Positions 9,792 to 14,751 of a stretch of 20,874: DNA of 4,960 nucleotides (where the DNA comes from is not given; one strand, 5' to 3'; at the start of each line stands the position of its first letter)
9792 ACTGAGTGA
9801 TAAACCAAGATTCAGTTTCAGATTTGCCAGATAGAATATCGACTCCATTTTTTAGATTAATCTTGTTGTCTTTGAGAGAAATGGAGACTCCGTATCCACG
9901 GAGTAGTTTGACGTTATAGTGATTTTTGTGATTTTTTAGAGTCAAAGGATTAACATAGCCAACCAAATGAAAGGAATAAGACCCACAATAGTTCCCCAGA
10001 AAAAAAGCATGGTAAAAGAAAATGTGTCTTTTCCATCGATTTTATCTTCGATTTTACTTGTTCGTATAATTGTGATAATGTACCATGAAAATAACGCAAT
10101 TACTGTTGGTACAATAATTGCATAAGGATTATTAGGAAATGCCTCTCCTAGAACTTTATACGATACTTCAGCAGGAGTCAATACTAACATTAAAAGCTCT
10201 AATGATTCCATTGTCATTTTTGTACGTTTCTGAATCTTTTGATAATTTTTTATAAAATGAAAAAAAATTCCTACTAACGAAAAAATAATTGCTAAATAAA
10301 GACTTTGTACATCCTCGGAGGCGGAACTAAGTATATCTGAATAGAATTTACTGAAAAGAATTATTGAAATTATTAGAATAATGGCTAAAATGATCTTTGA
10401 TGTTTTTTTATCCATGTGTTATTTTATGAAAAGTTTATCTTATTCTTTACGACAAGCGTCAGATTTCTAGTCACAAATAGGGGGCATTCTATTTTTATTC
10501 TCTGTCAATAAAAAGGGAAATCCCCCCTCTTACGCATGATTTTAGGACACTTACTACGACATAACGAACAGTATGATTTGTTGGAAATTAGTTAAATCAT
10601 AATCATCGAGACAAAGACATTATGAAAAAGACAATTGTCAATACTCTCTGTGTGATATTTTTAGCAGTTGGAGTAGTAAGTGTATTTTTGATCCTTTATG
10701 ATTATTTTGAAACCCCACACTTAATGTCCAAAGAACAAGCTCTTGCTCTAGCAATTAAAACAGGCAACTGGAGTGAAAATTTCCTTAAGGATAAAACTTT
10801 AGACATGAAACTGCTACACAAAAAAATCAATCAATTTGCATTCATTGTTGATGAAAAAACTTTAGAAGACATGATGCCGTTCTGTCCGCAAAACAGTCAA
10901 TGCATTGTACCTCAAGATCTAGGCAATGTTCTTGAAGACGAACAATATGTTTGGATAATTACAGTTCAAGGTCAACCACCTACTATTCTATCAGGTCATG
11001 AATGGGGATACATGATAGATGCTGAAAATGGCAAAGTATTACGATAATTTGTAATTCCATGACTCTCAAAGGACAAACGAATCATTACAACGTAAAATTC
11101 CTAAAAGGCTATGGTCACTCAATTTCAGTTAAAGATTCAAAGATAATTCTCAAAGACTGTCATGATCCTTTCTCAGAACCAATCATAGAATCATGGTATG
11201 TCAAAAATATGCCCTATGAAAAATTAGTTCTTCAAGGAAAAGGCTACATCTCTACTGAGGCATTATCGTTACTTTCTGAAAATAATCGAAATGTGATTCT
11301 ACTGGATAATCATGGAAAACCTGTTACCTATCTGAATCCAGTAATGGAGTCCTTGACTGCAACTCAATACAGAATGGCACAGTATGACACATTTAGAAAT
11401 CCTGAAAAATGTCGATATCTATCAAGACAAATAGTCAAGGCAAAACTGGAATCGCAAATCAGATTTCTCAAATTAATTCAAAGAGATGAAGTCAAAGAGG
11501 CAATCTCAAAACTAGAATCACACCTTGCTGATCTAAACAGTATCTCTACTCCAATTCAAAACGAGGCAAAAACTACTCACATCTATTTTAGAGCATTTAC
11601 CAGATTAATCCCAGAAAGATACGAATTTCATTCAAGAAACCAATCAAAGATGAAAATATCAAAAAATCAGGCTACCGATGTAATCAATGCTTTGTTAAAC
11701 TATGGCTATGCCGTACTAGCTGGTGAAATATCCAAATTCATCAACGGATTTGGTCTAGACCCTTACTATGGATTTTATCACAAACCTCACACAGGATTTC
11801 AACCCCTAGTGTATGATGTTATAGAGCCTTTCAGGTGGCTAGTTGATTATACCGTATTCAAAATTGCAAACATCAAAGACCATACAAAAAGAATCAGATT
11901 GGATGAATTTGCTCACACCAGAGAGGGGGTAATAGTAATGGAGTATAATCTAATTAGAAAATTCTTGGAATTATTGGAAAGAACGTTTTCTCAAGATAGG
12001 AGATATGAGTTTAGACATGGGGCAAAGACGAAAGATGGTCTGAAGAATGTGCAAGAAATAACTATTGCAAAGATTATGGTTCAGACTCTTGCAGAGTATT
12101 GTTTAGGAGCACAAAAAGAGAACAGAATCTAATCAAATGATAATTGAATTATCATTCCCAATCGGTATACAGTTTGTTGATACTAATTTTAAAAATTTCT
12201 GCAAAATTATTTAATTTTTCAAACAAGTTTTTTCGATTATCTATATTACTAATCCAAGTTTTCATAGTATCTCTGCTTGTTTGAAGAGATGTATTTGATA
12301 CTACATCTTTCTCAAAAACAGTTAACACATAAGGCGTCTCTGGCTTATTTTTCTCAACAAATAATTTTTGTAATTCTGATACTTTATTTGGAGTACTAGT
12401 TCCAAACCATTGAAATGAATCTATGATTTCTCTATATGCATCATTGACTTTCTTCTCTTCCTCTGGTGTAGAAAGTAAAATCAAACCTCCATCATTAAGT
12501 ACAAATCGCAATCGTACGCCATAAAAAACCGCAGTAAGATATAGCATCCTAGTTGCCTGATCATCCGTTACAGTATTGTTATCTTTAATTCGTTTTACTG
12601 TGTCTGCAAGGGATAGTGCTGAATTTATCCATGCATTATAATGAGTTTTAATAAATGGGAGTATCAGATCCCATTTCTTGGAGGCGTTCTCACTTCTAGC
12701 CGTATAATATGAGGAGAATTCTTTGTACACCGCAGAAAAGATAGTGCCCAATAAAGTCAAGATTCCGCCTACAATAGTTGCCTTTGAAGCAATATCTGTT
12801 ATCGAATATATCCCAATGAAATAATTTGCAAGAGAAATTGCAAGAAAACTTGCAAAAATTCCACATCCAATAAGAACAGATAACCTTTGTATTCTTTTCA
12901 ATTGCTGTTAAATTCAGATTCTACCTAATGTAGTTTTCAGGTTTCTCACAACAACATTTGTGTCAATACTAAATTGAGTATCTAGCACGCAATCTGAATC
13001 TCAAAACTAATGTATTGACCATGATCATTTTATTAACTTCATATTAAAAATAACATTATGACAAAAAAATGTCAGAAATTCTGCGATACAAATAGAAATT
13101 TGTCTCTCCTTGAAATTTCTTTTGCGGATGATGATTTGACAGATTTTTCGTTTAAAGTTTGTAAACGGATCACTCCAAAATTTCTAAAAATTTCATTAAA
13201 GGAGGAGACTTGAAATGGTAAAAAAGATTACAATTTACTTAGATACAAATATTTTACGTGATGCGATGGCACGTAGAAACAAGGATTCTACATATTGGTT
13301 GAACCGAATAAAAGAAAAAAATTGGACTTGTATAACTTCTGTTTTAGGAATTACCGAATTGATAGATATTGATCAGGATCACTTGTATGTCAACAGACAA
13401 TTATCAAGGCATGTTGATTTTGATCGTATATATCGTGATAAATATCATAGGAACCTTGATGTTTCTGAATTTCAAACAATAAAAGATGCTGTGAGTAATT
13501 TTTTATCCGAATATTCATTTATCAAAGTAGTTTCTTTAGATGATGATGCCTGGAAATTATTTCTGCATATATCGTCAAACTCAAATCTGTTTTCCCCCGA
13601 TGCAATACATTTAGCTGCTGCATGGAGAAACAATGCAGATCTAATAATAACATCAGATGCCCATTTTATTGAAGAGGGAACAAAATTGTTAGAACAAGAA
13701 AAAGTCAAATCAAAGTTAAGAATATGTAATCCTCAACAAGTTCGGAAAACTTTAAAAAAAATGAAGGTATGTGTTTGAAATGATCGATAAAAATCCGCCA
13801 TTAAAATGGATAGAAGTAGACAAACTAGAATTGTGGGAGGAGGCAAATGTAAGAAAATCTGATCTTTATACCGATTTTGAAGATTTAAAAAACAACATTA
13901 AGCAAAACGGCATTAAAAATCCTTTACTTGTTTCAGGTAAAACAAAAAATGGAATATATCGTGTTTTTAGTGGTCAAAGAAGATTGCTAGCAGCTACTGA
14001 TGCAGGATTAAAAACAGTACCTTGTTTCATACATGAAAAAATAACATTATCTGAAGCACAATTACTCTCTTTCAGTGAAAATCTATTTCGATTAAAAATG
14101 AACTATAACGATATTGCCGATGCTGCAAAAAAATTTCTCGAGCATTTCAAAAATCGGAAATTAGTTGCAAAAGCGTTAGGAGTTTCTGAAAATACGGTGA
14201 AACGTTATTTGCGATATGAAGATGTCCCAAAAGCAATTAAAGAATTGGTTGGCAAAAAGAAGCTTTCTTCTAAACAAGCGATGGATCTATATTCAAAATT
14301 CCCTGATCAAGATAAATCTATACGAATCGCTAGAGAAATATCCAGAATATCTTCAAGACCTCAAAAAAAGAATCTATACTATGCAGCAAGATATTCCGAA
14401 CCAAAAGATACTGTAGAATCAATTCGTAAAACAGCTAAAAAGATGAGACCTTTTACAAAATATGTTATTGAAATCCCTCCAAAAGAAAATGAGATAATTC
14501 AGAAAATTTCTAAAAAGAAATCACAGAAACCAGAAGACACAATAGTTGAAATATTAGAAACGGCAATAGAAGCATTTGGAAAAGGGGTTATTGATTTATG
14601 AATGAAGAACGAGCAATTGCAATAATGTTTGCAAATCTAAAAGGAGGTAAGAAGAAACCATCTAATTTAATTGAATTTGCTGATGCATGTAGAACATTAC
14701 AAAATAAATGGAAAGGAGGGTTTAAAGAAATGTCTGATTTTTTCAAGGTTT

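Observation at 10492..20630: Element B has perfect 79-bp TIRs and a 14-19 bp target-site duplication, suggesting a recently integrated and possibly active element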

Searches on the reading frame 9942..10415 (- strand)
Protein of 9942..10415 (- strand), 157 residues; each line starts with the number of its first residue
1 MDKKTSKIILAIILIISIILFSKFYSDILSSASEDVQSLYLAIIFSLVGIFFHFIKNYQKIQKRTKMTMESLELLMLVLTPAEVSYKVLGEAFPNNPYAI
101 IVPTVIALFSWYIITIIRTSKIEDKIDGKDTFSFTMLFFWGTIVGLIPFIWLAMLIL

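Call 7: search_protein_families(library=pfam, proteins=[window:9942-10415:-], max_evalue=0.01)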
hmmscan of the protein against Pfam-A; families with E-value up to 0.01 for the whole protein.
window:9942-10415:- (157 aa): 0 families

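Call 23: find_encoding_contigs(protein=window:9942-10415:-, flank=10000, max_places=10)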
Protein window:9942-10415:- (157 aa): 5 contigs read that carry it; 4 places shown.
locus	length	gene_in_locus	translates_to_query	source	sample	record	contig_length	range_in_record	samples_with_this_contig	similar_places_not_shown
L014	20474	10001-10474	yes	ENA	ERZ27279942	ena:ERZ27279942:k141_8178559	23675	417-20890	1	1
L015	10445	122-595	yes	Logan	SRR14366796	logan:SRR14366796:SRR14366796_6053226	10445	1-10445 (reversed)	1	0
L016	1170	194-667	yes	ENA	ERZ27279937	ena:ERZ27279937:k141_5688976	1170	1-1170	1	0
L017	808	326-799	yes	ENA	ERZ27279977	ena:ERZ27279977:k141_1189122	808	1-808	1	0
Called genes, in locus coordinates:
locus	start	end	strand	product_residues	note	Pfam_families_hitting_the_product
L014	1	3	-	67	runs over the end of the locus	-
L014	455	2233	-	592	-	PF03175:DNA_pol_B_2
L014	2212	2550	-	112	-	-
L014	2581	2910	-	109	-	-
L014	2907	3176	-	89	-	-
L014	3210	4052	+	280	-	-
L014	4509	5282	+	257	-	PF01507:PAPS_reduct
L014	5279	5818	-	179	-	-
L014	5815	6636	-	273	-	PF02195:ParB_N, PF17762:HTH_ParB (weak)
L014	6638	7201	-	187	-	PF01850:PIN (weak)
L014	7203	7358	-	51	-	-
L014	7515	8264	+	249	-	-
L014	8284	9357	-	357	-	PF01867:Cas_Cas1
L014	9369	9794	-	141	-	-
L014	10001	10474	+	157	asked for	-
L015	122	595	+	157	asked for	-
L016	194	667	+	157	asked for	-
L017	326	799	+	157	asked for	-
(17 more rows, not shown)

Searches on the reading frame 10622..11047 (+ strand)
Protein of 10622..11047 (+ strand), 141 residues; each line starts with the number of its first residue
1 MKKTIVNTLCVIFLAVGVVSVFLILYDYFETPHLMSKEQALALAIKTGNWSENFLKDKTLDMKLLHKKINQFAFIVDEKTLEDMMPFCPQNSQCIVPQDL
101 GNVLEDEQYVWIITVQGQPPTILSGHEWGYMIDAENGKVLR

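Call 6: search_protein_families(library=pfam, proteins=[window:10622-11047:+], max_evalue=0.01)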
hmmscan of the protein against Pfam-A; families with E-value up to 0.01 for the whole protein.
window:10622-11047:+ (141 aa): 1 family
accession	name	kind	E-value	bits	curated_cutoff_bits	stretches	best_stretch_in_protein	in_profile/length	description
PF03413.25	PepSY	-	0.00083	20.1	24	0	100-141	27-58/60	Peptidase propeptide and YPEB domain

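Call 58: search_protein_families(library=phrogs, proteins=[window:10622-11047:+], max_evalue=0.001)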
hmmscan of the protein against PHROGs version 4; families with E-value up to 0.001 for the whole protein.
window:10622-11047:+ (141 aa): 0 families

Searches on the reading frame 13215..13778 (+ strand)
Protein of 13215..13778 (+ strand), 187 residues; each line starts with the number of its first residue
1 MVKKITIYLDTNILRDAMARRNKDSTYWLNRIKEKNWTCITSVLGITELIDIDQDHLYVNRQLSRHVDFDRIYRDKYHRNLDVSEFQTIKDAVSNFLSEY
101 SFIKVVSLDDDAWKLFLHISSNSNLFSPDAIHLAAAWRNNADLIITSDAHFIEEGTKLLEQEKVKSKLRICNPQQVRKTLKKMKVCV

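Call 6: search_protein_families(library=pfam, proteins=[window:13215-13778:+], max_evalue=0.01)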
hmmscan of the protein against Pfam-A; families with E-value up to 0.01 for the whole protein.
window:13215-13778:+ (187 aa): 2 families
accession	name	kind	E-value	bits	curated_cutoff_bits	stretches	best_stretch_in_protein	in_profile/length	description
PF01850.27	PIN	-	5.4e-08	33.9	23.6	1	7-152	1-115/120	PIN domain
PF13470.12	PIN_3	-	0.00025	22.3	27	0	8-67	3-65/115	PIN domain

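Call 38: search_protein_families(library=padloc, proteins=[window:13215-13778:+], max_evalue=0.001)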
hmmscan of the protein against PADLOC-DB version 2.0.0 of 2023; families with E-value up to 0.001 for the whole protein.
window:13215-13778:+ (187 aa): 0 families

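Call 58: search_protein_families(library=phrogs, proteins=[window:13215-13778:+], max_evalue=0.001)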
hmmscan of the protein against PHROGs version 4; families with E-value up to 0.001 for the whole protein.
window:13215-13778:+ (187 aa): 0 families

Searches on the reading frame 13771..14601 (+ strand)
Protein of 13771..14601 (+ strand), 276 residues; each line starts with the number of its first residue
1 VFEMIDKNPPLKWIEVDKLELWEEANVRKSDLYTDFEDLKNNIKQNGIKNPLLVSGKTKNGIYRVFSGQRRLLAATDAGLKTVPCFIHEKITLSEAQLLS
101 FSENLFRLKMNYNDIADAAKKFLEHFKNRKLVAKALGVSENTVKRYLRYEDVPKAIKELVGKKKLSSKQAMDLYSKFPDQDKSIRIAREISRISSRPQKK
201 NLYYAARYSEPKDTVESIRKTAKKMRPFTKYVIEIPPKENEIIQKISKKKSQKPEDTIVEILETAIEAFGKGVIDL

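Call 6: search_protein_families(library=pfam, proteins=[window:13771-14601:+], max_evalue=0.01)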
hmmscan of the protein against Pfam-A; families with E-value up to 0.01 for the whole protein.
window:13771-14601:+ (276 aa): 5 families
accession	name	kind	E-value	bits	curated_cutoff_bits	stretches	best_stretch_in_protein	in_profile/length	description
PF02195.25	ParB_N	-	6e-10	39.5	26.3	1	28-103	19-92/95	ParB N-terminal domain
PF17762.8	HTH_ParB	-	2.7e-06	27.9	22.6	1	114-191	7-84/102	ParB HTH domain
PF04675.19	DNA_ligase_A_N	-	0.0018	19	24.6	0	129-173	65-111/174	DNA ligase N terminus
PF18024.7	HTH_50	-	0.003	17.6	27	0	120-147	17-44/50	Helix-turn-helix domain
PF13556.12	HTH_30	-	0.0097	16.1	27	0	121-145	7-31/59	PucR C-terminal helix-turn-helix domain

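Call 38: search_protein_families(library=padloc, proteins=[window:13771-14601:+], max_evalue=0.001)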
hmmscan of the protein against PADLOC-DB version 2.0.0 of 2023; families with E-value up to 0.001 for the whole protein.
window:13771-14601:+ (276 aa): 2 families
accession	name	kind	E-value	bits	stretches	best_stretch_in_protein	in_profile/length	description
PDLC03229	MTase_II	-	0.00025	18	1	25-105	23-101/436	Type II methyltransferase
PDLC01608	Cas1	-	0.00041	17.9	0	161-225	72-135/276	"CAS-I,CAS-II,CAS-III,CAS-IV,CAS-V,CAS-VI; acquisition_1"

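Call 58: search_protein_families(library=phrogs, proteins=[window:13771-14601:+], max_evalue=0.001)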
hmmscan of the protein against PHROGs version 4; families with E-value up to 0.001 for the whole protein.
window:13771-14601:+ (276 aa): 21 families
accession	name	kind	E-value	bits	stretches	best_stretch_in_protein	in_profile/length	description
phrog_4715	-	DNA, RNA and nucleotide metabolism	3.4e-28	99.4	1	14-253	150-395/630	ParB-like partition protein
phrog_6218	-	DNA, RNA and nucleotide metabolism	4.1e-23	83.3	1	25-173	18-165/506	ParB-like partition protein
phrog_1033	-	DNA, RNA and nucleotide metabolism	5e-23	83.4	1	11-220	33-249/334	ParB-like partition protein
phrog_3264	-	DNA, RNA and nucleotide metabolism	2.2e-16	61.4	1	37-250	73-265/337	ParB-like partition protein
phrog_3951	-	unknown function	2.3e-11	44.8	1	7-226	14-233/301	-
phrog_723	-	DNA, RNA and nucleotide metabolism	9.1e-10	39.7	1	12-148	14-142/223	ParB-like partition protein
phrog_498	-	other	6.3e-09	35.9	1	11-153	35-170/633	DNA methyltransferase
phrog_17439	-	unknown function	1.1e-08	35.8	1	35-147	39-152/240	-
phrog_26387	-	DNA, RNA and nucleotide metabolism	3.3e-07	31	1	23-145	21-144/252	ParB-like partition nuclease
phrog_620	-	DNA, RNA and nucleotide metabolism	3.5e-07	31.5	1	25-181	22-163/217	ParB-like partition protein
phrog_8071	-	DNA, RNA and nucleotide metabolism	1.3e-06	28.9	1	16-102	12-91/389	ParB-like partition protein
phrog_7783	-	unknown function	7.3e-06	25.9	1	38-173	29-167/634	-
phrog_4494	-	unknown function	1.1e-05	26.8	1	117-189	9-83/109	-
phrog_7405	-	unknown function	1.1e-05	26.2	1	4-100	14-111/250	-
phrog_940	-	DNA, RNA and nucleotide metabolism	5.1e-05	23.7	1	14-145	9-131/388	nuclease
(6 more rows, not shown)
